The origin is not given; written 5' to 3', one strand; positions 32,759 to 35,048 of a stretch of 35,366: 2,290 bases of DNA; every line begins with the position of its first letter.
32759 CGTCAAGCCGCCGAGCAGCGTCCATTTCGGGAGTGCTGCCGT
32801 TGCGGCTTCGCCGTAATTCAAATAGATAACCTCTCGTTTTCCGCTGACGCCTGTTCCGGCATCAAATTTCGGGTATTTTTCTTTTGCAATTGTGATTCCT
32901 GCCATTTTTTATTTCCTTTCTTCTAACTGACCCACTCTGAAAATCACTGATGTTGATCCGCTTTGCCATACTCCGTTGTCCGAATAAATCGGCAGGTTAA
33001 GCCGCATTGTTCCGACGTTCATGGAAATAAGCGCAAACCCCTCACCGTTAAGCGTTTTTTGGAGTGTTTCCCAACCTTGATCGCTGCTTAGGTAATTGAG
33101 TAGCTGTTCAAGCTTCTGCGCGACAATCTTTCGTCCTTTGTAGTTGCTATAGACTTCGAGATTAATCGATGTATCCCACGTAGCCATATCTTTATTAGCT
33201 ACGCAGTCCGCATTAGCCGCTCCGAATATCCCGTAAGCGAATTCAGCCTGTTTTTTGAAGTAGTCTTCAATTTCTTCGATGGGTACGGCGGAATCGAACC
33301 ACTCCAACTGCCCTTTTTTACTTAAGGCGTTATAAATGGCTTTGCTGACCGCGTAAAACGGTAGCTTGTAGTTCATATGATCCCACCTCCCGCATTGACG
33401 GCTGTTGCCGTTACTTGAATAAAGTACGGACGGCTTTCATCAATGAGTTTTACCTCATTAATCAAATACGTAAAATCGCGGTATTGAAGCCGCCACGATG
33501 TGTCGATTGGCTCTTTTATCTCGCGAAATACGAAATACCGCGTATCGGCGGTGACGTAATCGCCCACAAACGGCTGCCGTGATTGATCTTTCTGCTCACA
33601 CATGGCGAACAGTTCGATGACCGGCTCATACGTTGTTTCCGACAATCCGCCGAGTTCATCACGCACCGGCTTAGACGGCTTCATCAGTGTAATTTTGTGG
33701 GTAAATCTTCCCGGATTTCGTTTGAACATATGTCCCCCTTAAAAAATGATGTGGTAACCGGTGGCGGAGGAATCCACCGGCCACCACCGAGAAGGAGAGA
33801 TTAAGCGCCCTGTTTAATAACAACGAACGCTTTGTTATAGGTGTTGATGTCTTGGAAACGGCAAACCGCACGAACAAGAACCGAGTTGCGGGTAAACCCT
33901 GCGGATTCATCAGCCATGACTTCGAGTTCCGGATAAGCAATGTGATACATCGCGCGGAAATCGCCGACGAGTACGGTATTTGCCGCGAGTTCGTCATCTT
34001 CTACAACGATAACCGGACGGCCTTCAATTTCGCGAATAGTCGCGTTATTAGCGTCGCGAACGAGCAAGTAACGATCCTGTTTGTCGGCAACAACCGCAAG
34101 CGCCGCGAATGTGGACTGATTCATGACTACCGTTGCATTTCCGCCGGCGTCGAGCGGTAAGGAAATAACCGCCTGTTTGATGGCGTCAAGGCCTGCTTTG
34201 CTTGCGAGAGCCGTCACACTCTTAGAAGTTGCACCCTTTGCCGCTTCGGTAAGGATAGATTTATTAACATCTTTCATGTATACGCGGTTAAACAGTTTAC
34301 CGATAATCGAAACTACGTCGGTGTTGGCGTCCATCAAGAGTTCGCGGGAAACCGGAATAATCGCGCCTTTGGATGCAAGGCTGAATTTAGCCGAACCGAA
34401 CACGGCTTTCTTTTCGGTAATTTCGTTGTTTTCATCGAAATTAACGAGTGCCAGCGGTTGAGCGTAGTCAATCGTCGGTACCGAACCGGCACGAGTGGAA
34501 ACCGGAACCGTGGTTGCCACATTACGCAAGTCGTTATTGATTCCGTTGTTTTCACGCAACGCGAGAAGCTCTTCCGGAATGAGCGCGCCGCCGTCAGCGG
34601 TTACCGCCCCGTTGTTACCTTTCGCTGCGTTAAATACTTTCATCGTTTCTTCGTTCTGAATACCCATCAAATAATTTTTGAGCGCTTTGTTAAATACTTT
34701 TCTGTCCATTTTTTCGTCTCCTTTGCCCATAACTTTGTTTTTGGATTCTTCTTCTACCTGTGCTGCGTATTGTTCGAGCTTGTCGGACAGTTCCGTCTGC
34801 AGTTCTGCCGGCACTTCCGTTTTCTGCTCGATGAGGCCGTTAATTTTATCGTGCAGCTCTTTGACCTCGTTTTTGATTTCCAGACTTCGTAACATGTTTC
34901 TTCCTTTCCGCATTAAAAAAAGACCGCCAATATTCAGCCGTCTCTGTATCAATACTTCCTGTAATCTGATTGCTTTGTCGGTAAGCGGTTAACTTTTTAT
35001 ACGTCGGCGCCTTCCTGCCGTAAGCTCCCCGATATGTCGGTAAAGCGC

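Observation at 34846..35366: G/GT-like -1 frameshift cassette (acidic ~116-aa ORF, A9 slippery run, 137-codon -1 ORF) sitting between portal and major capsid genes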

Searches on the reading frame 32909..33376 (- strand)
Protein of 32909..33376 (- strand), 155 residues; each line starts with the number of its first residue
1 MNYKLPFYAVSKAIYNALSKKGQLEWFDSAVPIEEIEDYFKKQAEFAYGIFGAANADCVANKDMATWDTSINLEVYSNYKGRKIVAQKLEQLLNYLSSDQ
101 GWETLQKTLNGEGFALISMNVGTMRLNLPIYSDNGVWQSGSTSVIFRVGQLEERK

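Call 25: search_protein_families(library=phrogs, max_evalue=0.1, proteins=[window:32909-33376:-])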
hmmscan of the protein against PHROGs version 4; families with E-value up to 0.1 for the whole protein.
window:32909-33376:- (155 aa): 1 family
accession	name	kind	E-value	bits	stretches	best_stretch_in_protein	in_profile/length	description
phrog_176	-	connector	1.7e-06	29.1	1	5-99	4-90/131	tail terminator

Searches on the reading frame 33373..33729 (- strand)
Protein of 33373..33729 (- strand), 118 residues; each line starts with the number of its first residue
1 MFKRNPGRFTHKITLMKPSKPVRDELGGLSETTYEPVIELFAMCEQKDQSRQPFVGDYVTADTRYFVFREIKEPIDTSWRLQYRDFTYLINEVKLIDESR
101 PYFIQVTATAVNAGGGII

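Call 25: search_protein_families(library=phrogs, max_evalue=0.1, proteins=[window:33373-33729:-])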
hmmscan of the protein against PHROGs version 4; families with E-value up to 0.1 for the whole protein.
window:33373-33729:- (118 aa): 1 family
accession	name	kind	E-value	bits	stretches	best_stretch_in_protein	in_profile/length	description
phrog_25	-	connector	3.1e-09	38.3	1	3-116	35-144/286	head closure Hc1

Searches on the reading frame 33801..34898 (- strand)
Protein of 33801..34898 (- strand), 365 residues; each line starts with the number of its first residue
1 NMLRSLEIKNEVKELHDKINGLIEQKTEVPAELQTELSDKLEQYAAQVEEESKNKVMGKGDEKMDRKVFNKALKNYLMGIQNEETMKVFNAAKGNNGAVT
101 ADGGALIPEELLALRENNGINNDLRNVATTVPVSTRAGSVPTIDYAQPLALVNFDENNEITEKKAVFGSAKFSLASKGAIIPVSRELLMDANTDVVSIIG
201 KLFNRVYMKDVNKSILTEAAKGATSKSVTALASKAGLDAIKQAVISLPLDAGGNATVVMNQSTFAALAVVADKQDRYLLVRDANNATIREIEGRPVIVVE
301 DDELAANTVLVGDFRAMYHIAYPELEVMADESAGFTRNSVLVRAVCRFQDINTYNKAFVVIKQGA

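Call 6: search_protein_families(library=pfam, max_evalue=1, proteins=[window:33801-34898:-])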
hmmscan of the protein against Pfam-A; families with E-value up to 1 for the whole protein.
window:33801-34898:- (365 aa): 5 families
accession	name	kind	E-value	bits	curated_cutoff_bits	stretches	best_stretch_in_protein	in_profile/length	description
PF05065.19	Phage_capsid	-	4.7e-28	98.8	24.2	1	115-362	14-279/280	Phage capsid family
PF25209.1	Phage_capsid_4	-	6.1e-05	23.9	27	1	118-315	17-219/262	Phage capsid protein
PF05531.17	NPV_P10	-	0.003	18.5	29.8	1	6-50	7-53/75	Nucleopolyhedrovirus P10 protein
PF14772.11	NYD-SP28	-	0.013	15.9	22.1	1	6-53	53-100/102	Sperm tail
PF24217.1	DUF7436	-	0.75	10.2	34.2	1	183-280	19-115/153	Family of unknown function (DUF7436)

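Call 7: search_protein_families(library=phrogs, max_evalue=0.1, proteins=[window:33801-34898:-])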
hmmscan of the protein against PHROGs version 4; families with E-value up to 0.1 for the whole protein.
window:33801-34898:- (365 aa): 6 families
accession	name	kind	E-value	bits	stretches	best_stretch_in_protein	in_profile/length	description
phrog_10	-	head and packaging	5.9e-38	132.3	1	7-362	267-634/752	major head protein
phrog_2263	-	head and packaging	1.8e-22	81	1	12-331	173-514/551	major head protein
phrog_617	-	head and packaging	1.2e-08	35.3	1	155-362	401-622/626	major head protein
phrog_15928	-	head and packaging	1.9e-05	25.7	1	187-320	1-137/185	major head protein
phrog_30607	-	unknown function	0.0081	16.5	1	40-114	170-246/296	-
phrog_8879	-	unknown function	0.061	14.5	0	13-57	11-56/64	-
